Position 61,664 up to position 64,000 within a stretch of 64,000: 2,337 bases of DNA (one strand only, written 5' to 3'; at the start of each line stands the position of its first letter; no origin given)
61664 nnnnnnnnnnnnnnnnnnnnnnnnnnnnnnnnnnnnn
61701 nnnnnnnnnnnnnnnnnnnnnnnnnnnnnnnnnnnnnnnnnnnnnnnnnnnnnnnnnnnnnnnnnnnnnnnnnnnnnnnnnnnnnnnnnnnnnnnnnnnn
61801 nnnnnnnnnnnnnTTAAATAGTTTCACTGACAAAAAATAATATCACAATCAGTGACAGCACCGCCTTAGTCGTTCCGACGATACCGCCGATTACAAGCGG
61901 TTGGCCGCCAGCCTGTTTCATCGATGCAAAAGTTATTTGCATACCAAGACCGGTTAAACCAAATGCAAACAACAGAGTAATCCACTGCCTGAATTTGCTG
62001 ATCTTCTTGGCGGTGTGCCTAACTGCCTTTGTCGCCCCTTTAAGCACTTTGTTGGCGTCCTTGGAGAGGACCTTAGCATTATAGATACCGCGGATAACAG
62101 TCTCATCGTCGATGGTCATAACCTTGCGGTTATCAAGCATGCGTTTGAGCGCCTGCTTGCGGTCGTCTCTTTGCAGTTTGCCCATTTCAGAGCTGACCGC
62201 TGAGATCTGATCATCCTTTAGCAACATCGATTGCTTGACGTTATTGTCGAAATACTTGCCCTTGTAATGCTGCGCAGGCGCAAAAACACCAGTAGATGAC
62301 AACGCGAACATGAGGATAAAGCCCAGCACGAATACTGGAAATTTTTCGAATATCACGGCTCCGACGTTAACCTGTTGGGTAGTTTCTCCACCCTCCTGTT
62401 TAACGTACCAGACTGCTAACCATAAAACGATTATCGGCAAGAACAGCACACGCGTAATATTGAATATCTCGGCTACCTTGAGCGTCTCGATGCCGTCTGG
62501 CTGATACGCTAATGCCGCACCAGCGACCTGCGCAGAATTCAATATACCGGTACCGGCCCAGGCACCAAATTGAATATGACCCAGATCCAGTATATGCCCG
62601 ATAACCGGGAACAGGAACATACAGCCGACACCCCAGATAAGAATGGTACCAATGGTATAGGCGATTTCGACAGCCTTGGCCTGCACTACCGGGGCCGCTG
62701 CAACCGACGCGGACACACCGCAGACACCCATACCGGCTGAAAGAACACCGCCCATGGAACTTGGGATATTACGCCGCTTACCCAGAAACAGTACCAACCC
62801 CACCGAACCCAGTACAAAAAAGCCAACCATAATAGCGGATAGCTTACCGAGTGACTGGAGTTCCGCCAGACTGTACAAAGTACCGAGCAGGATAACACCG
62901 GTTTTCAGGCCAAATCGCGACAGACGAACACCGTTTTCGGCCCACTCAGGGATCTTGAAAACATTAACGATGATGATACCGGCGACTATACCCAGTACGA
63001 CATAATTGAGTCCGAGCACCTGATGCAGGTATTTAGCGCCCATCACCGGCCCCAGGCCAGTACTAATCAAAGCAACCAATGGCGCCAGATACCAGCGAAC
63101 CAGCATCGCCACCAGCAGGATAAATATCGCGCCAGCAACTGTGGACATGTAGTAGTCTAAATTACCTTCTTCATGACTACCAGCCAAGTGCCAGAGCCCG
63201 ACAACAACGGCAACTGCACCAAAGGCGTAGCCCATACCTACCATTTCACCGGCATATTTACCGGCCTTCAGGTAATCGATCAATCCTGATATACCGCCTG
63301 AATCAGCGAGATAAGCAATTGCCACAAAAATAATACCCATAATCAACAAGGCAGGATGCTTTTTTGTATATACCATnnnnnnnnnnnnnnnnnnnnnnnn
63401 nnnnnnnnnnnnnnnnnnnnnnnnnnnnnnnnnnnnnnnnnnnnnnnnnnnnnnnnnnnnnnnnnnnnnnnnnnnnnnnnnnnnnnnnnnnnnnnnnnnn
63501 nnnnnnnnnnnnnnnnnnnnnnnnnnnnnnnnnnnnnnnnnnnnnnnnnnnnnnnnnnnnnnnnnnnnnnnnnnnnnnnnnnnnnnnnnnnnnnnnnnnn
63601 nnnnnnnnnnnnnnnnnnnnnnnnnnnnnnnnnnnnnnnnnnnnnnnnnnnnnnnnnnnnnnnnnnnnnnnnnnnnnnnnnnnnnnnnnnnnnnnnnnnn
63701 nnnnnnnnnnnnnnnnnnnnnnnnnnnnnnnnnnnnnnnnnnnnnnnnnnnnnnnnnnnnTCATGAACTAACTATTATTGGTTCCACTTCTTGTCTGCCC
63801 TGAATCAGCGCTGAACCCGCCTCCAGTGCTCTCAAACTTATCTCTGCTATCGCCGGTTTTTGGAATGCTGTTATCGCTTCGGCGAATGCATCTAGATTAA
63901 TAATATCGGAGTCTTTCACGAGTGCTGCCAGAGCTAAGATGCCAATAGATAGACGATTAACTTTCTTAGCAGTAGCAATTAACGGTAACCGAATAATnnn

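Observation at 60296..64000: Right-hand ~3.7 kb is compositionally distinct and looks horizontally acquired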

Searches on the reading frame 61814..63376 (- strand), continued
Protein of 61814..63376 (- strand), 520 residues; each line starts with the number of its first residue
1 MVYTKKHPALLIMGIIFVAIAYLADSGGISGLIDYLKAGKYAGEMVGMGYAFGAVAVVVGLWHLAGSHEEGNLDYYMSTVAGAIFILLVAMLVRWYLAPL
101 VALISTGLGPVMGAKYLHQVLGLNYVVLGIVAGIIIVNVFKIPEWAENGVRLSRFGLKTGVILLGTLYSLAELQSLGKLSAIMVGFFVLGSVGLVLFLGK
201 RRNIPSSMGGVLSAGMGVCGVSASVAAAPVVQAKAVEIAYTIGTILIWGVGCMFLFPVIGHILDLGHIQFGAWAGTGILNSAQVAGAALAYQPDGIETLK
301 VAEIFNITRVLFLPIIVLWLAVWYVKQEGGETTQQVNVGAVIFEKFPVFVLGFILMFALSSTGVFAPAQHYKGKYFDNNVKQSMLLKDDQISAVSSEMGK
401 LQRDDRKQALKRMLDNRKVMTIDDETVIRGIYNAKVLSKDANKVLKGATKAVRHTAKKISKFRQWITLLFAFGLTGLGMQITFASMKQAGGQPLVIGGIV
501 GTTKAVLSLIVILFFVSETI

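Call 70: find_related_loci(query=L002:8255-9616:+, collection=metagenome_contigs, flank=8000)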
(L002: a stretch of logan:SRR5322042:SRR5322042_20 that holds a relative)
Query L002:8255-9616:+ (453 aa) in metagenome_contigs; peptide patterns used: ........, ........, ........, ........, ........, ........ (x = any residue, [..] = any of these).
599 stretches matched a pattern (row limit reached: there are more); 376 encode a relative of the query (tblastn E <= 1e-3); the best 80 are kept; 80 distinct loci.
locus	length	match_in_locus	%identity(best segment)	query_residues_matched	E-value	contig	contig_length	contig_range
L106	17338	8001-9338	99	1-446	0e+0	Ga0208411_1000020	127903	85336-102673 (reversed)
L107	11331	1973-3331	96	1-453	0e+0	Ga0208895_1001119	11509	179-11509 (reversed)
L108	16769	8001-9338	89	1-446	0e+0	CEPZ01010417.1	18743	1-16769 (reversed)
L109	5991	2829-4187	90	1-453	0e+0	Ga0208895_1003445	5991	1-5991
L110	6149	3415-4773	90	1-453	0e+0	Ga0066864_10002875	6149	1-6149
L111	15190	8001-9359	90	1-453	0e+0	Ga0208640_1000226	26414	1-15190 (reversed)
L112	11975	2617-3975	90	1-453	0e+0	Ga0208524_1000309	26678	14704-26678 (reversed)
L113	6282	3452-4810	90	1-453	0e+0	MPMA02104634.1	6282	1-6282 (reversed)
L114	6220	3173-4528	87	1-452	0e+0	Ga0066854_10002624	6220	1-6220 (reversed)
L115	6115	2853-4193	88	1-447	0e+0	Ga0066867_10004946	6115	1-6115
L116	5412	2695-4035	88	1-447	0e+0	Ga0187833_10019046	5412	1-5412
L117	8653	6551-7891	88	1-447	0e+0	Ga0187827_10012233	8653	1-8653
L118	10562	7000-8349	87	1-450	0e+0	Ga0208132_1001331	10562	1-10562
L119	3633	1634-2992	86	1-453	0e+0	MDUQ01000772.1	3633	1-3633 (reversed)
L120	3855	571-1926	85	1-452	0e+0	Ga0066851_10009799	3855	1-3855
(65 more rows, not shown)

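Call 82: search_protein_families(library=pfam, proteins=[L111:5584-6804:+, L111:9502-9969:+, L111:10090-10413:+, L111:10488-11570:-, L107:108-776:+, L107:3441-3935:+, L107:4041-4379:+, L107:4669-5187:+, L107:5221-8979:+, L106:13680-14441:+], max_evalue=0.01)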
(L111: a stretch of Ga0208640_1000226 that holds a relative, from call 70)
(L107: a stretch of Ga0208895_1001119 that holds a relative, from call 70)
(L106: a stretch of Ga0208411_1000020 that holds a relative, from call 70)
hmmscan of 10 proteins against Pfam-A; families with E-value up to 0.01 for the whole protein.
L111:5584-6804:+ (406 aa): 13 families
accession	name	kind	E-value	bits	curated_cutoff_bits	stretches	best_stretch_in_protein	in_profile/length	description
PF01180.27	DHO_dh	-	2.3e-33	116.1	27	1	4-308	2-291/291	Dihydroorotate dehydrogenase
PF12837.12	Fer4_6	-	1.3e-08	34.8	25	1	372-394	2-24/24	4Fe-4S binding domain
PF14697.11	Fer4_21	-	9.3e-08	32.5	35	1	341-396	1-59/59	4Fe-4S dicluster domain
PF00037.32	Fer4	-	1e-07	31.9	21.1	1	375-394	4-23/24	4Fe-4S binding domain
PF12838.12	Fer4_7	-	1.5e-05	25.8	27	1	352-393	4-52/52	4Fe-4S dicluster domain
PF01207.24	Dus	-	6.5e-05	22.6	20.4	1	113-215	55-160/311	Dihydrouridine synthase (Dus)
PF13237.11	Fer4_10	-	0.0002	21.6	25.5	1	342-390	3-53/53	4Fe-4S dicluster domain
PF25160.1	LdpA_Fe-S-bd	-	0.0013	18.9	27.6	1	352-396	4-45/49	LdpA Fe-S cluster-binding domain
PF12797.12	Fer4_2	-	0.0026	18.1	24.5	1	374-391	5-22/22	4Fe-4S binding domain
PF12800.12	Fer4_4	-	0.0034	18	24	1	376-391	1-16/17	4Fe-4S binding domain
PF13187.11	Fer4_9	-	0.0051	17.2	27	0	352-393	4-51/52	4Fe-4S dicluster domain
PF13484.11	Fer4_16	-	0.007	17.6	30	0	378-399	1-21/66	4Fe-4S double cluster binding domain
PF12798.12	Fer4_3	-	0.0084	17.3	27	0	379-393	1-15/15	4Fe-4S binding domain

L111:9502-9969:+ (155 aa): 2 families
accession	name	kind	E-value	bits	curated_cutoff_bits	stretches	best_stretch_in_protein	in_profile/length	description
PF14588.11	YjgF_endoribonc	-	4e-32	111.5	35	1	6-142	1-136/148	YjgF/chorismate_mutase-like, putative endoribonuclease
PF01042.26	Ribonuc_L-PSP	-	5.7e-11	42.9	27.3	1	18-151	3-118/121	Endoribonuclease L-PSP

L111:10090-10413:+ (107 aa): 1 family
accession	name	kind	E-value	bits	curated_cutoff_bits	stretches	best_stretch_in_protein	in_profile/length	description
PF07110.17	EthD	-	4.4e-05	25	22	1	16-79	6-82/96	EthD domain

L111:10488-11570:- (360 aa): 1 family
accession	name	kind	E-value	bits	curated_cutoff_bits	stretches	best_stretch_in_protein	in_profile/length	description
PF03480.18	DctP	-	1.4e-16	61.1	23.4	1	69-330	21-281/286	Bacterial extracellular solute-binding protein, family 7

L107:108-776:+ (222 aa): 11 families
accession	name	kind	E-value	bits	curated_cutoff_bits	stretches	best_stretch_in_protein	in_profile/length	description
PF01180.27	DHO_dh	-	2.8e-20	73.1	27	1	1-124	161-291/291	Dihydroorotate dehydrogenase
PF12837.12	Fer4_6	-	9e-08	32.2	25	1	188-210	2-24/24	4Fe-4S binding domain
PF00037.32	Fer4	-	2.3e-07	30.8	21.1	1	192-211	5-24/24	4Fe-4S binding domain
PF14697.11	Fer4_21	-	2.3e-06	28.1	35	1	159-212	3-59/59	4Fe-4S dicluster domain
PF12838.12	Fer4_7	-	7.7e-06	26.7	27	2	194-215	1-22/52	4Fe-4S dicluster domain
PF12797.12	Fer4_2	-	5.6e-05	23.3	24.5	1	191-207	6-22/22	4Fe-4S binding domain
PF12800.12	Fer4_4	-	0.0002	21.9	24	1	193-207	2-16/17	4Fe-4S binding domain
PF13237.11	Fer4_10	-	0.00025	21.3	25.5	1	157-206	2-53/53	4Fe-4S dicluster domain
PF13187.11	Fer4_9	-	0.0024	18.3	27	0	168-209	4-51/52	4Fe-4S dicluster domain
PF12798.12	Fer4_3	-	0.006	17.8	27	1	195-209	1-15/15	4Fe-4S binding domain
PF25160.1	LdpA_Fe-S-bd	-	0.0096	16.1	27.6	0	172-210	9-43/49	LdpA Fe-S cluster-binding domain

L107:3441-3935:+ (164 aa): 2 families
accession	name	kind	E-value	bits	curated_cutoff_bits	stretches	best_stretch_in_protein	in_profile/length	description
PF14588.11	YjgF_endoribonc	-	1.7e-32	112.7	35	1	16-151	2-136/148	YjgF/chorismate_mutase-like, putative endoribonuclease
PF01042.26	Ribonuc_L-PSP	-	2.8e-11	43.9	27.3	1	27-160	3-118/121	Endoribonuclease L-PSP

L107:4041-4379:+ (112 aa): 1 family
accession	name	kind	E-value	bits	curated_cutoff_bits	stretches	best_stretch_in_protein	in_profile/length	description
PF07110.17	EthD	-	2.1e-05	26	22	1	21-86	6-84/96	EthD domain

L107:4669-5187:+ (172 aa): 2 families
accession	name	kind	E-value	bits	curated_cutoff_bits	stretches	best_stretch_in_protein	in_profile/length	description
PF00034.26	Cytochrom_C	-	1.1e-13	52.8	21.3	1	41-129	1-89/90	Cytochrome c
PF13442.11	Cytochrome_CBB3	-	1.7e-07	31.9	27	1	40-126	2-68/68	Cytochrome C oxidase, cbb3-type, subunit III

L107:5221-8979:+ (1252 aa): 3 families
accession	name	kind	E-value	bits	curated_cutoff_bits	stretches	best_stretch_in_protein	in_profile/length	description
PF00384.28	Molybdopterin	-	2e-48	165.6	24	1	95-826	3-353/353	Molybdopterin oxidoreductase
PF01568.27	Molydop_binding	-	1e-13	51.7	26.8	1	1084-1174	1-83/110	Molydopterin dinucleotide binding domain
PF14710.11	Nitr_red_alph_N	-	0.00035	21.3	24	1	3-25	16-38/38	Respiratory nitrate reductase alpha N-terminal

L106:13680-14441:+ (253 aa): 2 families
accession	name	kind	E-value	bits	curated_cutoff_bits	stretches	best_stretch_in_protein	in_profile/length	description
PF08975.16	2H-phosphodiest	-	1.2e-26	93.5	21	1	42-152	1-112/116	Domain of unknown function (DUF1868)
PF13563.12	2_5_RNA_ligase2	-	0.0035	17.8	27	0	122-212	39-129/152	2'-5' RNA ligase superfamily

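Call 89: search_protein_families(library=padloc, proteins=[window:61814-63376:-, L002:6818-7012:+], max_evalue=0.01)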
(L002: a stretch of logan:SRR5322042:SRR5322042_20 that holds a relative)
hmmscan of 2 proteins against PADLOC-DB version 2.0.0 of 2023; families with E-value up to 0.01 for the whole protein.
window:61814-63376:- (520 aa): 0 families

L002:6818-7012:+ (64 aa): 0 families

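Call 92: predict_structure(alignment_id=A3)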
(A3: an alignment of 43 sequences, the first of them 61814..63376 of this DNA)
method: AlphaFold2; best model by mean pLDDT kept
length: 520 residues; sequences in the alignment: 43
mean_pLDDT: 52.8   pTM: 0.37
mean pLDDT of the five models: 52.8, 52.0, 49.1, 48.0, 47.1
residues with pLDDT >= 90: 0; 70-90: 130; 50-70: 93; < 50: 297
segments of 3 or more residues with pLDDT < 50: 1-4, 148-378, 467-520
pLDDT, mean of each block of 10 residues (from residue 1): 52 82 80 73 71 74 63 57 67 72 69 55 52 56 54 33 32 36 43 44 43 41 40 36 41 41 39 39 37 33 35 40 38 40 45 46 45 49 74 83 81 79 74 81 80 57 51 40 37 34 42 36
secondary structure, 60 per line:
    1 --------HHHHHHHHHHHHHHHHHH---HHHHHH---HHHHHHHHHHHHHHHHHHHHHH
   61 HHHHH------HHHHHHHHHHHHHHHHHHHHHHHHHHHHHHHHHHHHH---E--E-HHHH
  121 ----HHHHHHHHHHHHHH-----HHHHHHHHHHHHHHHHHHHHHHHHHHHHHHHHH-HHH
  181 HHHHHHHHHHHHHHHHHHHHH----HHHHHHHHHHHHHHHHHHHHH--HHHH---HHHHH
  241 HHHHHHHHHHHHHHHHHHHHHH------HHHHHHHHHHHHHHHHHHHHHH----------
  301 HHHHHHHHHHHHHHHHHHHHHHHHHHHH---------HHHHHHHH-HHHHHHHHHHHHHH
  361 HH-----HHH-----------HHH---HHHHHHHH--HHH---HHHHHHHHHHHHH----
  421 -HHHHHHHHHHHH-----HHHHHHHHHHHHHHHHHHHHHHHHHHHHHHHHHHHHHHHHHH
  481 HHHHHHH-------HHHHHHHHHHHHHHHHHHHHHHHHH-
elements in order: H9-26 H30-35 H39-65 H72-108 H117-120 H125-138 H144-176 H178-201 H206-226 H229-232 H236-262 H269-290 H301-328 H338-345 H347-362 H388-395 H404-416 H422-433 H439-487 H495-519

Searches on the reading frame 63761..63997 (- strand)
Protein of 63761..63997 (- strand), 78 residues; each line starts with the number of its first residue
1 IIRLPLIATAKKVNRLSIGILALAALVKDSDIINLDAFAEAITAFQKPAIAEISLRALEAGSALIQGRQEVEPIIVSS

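Call 11: search_protein_families(library=pfam, proteins=[window:63761-63997:-], max_evalue=0.1)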
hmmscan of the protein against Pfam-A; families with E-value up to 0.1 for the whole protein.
window:63761-63997:- (78 aa): 1 family
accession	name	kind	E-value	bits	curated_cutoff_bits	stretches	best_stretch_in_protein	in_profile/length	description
PF01558.24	POR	-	0.0023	18.6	27.4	1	5-62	112-172/173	Pyruvate ferredoxin/flavodoxin oxidoreductase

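Call 12: search_protein_families(library=ncbifam, proteins=[window:63761-63997:-], max_evalue=0.1)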
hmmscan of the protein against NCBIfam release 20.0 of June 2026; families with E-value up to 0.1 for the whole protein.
window:63761-63997:- (78 aa): 2 families
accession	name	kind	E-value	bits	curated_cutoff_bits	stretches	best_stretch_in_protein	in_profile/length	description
NF006323.0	PRK08537.1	equivalog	0.005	16.2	235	1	4-65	115-178/181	2-oxoacid:ferredoxin oxidoreductase subunit gamma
NF005325.0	PRK06853.1-5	equivalog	0.067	12.9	230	1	18-64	145-190/192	indolepyruvate oxidoreductase subunit beta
